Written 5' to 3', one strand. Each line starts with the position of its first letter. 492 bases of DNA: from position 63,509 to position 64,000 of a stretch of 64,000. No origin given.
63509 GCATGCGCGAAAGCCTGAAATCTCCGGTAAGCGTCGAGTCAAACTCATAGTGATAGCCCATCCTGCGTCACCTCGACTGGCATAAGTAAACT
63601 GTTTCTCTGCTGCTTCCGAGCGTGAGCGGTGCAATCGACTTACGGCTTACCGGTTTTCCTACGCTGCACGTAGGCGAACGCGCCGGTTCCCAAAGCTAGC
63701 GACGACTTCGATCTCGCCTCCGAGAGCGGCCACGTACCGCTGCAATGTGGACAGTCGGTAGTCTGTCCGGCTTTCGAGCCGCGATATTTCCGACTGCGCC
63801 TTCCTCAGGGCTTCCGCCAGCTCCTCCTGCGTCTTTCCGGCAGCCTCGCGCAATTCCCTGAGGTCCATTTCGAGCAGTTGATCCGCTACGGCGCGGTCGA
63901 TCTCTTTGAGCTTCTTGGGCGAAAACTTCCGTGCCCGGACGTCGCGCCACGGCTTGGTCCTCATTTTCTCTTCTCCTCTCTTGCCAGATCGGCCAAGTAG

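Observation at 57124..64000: Integrase-anchored island packed with toxin-antitoxin modules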

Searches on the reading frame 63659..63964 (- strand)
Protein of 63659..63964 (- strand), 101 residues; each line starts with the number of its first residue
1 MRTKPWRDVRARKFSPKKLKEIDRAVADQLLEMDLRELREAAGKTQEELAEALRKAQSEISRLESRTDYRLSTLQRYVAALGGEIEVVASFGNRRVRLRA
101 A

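Call 7: search_protein_families(library=pfam, proteins=[window:63659-63964:-], max_evalue=0.01)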
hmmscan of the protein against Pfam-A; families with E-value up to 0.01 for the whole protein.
window:63659-63964:- (101 aa): 4 families
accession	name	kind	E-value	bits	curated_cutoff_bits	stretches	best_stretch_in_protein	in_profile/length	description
PF01381.28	HTH_3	-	1.1e-09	38.6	23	1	35-86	1-53/55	Helix-turn-helix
PF13560.12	HTH_31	-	8.3e-09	36.1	27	1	35-83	6-56/64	Helix-turn-helix domain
PF12844.13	HTH_19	-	0.00012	22.4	30.2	1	35-65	4-34/64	Helix-turn-helix domain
PF13744.12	HTH_37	-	0.00064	19.9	27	1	35-89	23-79/80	Helix-turn-helix domain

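Call 9: find_encoding_contigs(protein=window:63659-63964:-, flank=10000, max_places=6)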
Protein window:63659-63964:- (101 aa): 24 contigs read that carry it; 6 places shown.
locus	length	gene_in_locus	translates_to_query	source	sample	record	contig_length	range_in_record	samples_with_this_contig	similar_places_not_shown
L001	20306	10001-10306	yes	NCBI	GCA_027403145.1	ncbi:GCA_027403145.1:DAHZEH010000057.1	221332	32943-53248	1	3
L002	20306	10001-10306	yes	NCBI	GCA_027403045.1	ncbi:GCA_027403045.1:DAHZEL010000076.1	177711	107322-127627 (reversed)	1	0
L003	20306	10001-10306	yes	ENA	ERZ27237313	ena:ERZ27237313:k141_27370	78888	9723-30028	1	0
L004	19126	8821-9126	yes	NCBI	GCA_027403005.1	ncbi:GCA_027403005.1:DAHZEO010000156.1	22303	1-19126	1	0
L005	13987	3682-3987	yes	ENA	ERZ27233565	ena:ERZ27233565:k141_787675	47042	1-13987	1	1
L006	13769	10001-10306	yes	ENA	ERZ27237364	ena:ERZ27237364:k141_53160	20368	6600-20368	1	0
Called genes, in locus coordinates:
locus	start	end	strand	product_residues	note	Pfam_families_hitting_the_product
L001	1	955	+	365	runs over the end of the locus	PF01717:Meth_synt_2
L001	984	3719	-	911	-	PF13302:Acetyltransf_3, PF00583:Acetyltransf_1, PF13508:Acetyltransf_7 (weak), PF02629:CoA_binding, PF13380:CoA_binding_2, PF13607:Succ_CoA_lig, PF19045:Ligase_CoA_2, PF13549:ATP-grasp_5, +1 more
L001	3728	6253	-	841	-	PF11897:DUF3417, PF00343:Phosphorylase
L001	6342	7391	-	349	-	-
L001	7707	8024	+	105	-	PF05015:HigB-like_toxin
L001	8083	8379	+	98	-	PF01381:HTH_3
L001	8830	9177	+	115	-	PF04014:MazE_antitoxin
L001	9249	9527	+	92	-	-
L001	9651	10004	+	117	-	PF05973:Gp49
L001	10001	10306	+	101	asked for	PF01381:HTH_3, PF13560:HTH_31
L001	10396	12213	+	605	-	PF01582:TIR, PF13676:TIR_2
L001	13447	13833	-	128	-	PF01850:PIN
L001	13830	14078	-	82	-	PF02604:PhdYeFM_antitox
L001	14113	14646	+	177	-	-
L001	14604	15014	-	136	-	PF01850:PIN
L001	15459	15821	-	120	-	PF04014:MazE_antitoxin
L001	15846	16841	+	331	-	PF02899:Phage_int_SAM_1, PF13495:Phage_int_SAM_4, PF00589:Phage_integrase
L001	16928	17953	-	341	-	PF16884:ADH_N_2, PF00107:ADH_zinc_N, PF13602:ADH_zinc_N_2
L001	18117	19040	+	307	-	PF03446:NAD_binding_2, PF14833:NAD_binding_11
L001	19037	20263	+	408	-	PF13433:Peripla_BP_5, PF13458:Peripla_BP_6, PF01094:ANF_receptor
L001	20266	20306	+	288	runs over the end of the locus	PF02653:BPD_transp_2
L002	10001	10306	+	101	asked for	PF01381:HTH_3, PF13560:HTH_31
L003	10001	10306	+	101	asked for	PF01381:HTH_3, PF13560:HTH_31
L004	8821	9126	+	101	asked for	PF01381:HTH_3, PF13560:HTH_31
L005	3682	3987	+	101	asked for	PF01381:HTH_3, PF13560:HTH_31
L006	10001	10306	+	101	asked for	PF01381:HTH_3, PF13560:HTH_31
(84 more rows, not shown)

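Call 11: search_protein_families(library=ncbifam, proteins=[window:63659-63964:-], max_evalue=0.01)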
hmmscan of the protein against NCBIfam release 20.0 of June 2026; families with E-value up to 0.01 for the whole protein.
window:63659-63964:- (101 aa): 6 families
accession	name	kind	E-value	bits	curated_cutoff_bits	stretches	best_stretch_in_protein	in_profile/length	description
NF058600.1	TransRegSco1979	equivalog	3.3e-05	23.1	350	1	26-75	4-54/280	Sco1979 family transcriptional regulator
TIGR03830.1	CxxCG_CxxCG_HTH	subfamily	0.00039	20.2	61.8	1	17-66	52-101/127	type II TA system antitoxin MqsA family protein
TIGR03070.1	couple_hipB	subfamily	0.0019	18.1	71.65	1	33-84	5-57/58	type II toxin-antitoxin system Y4mF family antitoxin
NF006158.0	PRK08301.1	equivalog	0.005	16.3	339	1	35-68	196-230/241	RNA polymerase sporulation sigma factor SigE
TIGR02835.1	spore_sigmaE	equivalog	0.0072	15.8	348.6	1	34-71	188-226/234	RNA polymerase sporulation sigma factor SigE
TIGR00270.2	TIGR00270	equivalog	0.0097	15.7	110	0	15-66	61-111/159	multiprotein bridging factor aMBF1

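Call 12: search_protein_families(library=padloc, proteins=[window:63659-63964:-], max_evalue=0.01)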
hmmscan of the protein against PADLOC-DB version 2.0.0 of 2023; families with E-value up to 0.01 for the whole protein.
window:63659-63964:- (101 aa): 8 families
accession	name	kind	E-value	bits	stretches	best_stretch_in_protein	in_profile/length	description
PDLC02926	HTH_VI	-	8.9e-07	27.1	1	34-82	5-54/92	-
PDLC04760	PDC-M64C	-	1.4e-06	26.6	1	35-88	31-85/93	-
PDLC04142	capH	-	0.00015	20.8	1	30-82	6-59/103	capH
PDLC04757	PDC-M64B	-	0.0013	16.7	1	21-83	19-83/128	-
PDLC04759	PDC-M64B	-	0.0044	15.1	1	21-85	16-82/135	-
PDLC02739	PbeC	-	0.0051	13.5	1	18-89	178-248/644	PbeC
PDLC03951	RmrA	-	0.0072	13.3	1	34-68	12-46/400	-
PDLC04940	PDC-S15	-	0.0099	13.5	0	17-91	18-90/280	-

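Call 40: search_protein_families(library=pfam, proteins=[L001:6342-7391:-, L001:9249-9527:+, L001:9651-10004:+, L001:8830-9177:+, L001:7707-8024:+, L001:8083-8379:+], max_evalue=0.1)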
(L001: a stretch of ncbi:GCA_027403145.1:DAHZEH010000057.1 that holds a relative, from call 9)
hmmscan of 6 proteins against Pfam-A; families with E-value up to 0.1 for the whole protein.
L001:6342-7391:- (349 aa): 1 family
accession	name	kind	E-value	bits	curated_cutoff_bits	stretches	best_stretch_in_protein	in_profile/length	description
PF25315.1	BPTI_nem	-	0.023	15.3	27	1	206-242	15-58/77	BPTI-like like domain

L001:9249-9527:+ (92 aa): 1 family
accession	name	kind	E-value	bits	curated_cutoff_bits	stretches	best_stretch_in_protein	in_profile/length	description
PF01850.27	PIN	-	0.033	15.2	23.6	1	16-81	57-117/120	PIN domain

L001:9651-10004:+ (117 aa): 1 family
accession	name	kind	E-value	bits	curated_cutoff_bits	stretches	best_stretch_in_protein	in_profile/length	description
PF05973.20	Gp49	-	3.6e-16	59.4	23.9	1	13-102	2-88/90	Phage derived protein Gp49-like (DUF891)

L001:8830-9177:+ (115 aa): 2 families
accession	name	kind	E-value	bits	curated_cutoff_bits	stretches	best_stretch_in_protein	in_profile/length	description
PF04014.23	MazE_antitoxin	-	1.5e-12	47.7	24.7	1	5-47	2-45/48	Antidote-toxin recognition MazE, bacterial antitoxin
PF02381.23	MraZ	-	0.012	16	23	1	4-45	7-46/72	MraZ protein, putative antitoxin-like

L001:7707-8024:+ (105 aa): 1 family
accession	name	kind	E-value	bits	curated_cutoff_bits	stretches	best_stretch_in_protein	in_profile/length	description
PF05015.19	HigB-like_toxin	-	3.8e-13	50.1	27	1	36-105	23-91/91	RelE-like toxin of type II toxin-antitoxin system HigB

L001:8083-8379:+ (98 aa): 3 families
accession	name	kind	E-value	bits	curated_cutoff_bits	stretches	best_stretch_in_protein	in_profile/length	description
PF01381.28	HTH_3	-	7.6e-08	32.7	23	1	15-68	1-54/55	Helix-turn-helix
PF12844.13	HTH_19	-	0.00011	22.4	30.2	1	17-70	6-58/64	Helix-turn-helix domain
PF13560.12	HTH_31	-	0.0025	18.5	27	1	27-66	18-58/64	Helix-turn-helix domain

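Call 90: search_protein_families(library=phrogs, proteins=[L001:6342-7391:-], max_evalue=0.001)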
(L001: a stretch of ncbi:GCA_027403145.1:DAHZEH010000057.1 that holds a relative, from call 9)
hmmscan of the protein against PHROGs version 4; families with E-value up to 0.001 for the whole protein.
L001:6342-7391:- (349 aa): 0 families
